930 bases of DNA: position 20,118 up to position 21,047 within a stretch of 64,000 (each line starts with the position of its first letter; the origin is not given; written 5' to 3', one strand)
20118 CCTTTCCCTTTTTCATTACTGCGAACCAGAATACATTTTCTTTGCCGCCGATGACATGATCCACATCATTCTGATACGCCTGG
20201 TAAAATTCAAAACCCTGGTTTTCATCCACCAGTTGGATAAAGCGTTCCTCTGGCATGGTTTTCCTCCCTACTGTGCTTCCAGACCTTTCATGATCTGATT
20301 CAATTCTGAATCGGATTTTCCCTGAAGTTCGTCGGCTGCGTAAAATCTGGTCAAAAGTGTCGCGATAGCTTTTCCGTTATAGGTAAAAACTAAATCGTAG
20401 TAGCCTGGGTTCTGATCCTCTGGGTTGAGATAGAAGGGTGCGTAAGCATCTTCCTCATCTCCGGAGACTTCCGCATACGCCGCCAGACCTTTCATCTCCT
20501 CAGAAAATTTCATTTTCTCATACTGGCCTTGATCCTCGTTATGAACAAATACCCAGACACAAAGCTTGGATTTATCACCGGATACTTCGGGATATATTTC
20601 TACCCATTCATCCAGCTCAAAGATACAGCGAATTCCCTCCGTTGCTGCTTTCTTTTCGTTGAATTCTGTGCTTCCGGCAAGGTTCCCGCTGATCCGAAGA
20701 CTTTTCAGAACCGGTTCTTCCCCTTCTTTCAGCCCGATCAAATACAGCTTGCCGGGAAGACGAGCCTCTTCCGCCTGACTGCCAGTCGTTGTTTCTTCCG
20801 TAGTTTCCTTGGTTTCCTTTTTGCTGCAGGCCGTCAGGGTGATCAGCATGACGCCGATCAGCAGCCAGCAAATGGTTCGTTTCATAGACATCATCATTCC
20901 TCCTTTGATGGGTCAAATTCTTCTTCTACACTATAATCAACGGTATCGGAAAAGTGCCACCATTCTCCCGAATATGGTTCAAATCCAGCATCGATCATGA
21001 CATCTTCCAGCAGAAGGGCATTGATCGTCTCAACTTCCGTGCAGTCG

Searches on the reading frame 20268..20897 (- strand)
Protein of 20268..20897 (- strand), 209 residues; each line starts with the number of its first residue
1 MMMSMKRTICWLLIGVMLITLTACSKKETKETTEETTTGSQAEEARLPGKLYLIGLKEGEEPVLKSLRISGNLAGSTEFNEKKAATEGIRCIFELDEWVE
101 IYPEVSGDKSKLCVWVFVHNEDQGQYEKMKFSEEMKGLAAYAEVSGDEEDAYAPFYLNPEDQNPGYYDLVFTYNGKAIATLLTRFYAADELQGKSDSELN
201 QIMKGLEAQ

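Call 6: search_protein_families(library=pfam, proteins=[window:20268-20897:-], max_evalue=0.001)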
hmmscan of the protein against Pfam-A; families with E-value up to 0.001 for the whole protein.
window:20268-20897:- (209 aa): 0 families

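Call 66: search_protein_families(library=pfam, proteins=[window:20268-20897:-], max_evalue=0.05)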
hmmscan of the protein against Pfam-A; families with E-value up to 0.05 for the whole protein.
window:20268-20897:- (209 aa): 2 families
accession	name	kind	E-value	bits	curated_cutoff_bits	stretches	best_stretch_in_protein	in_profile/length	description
PF23980.1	Phage_tail_tube_init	-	0.028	14.5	27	0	72-133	65-127/258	Putative phage tail tube initiator protein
PF22088.1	HIT-like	-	0.03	14.4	27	0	152-195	15-56/162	HIT-related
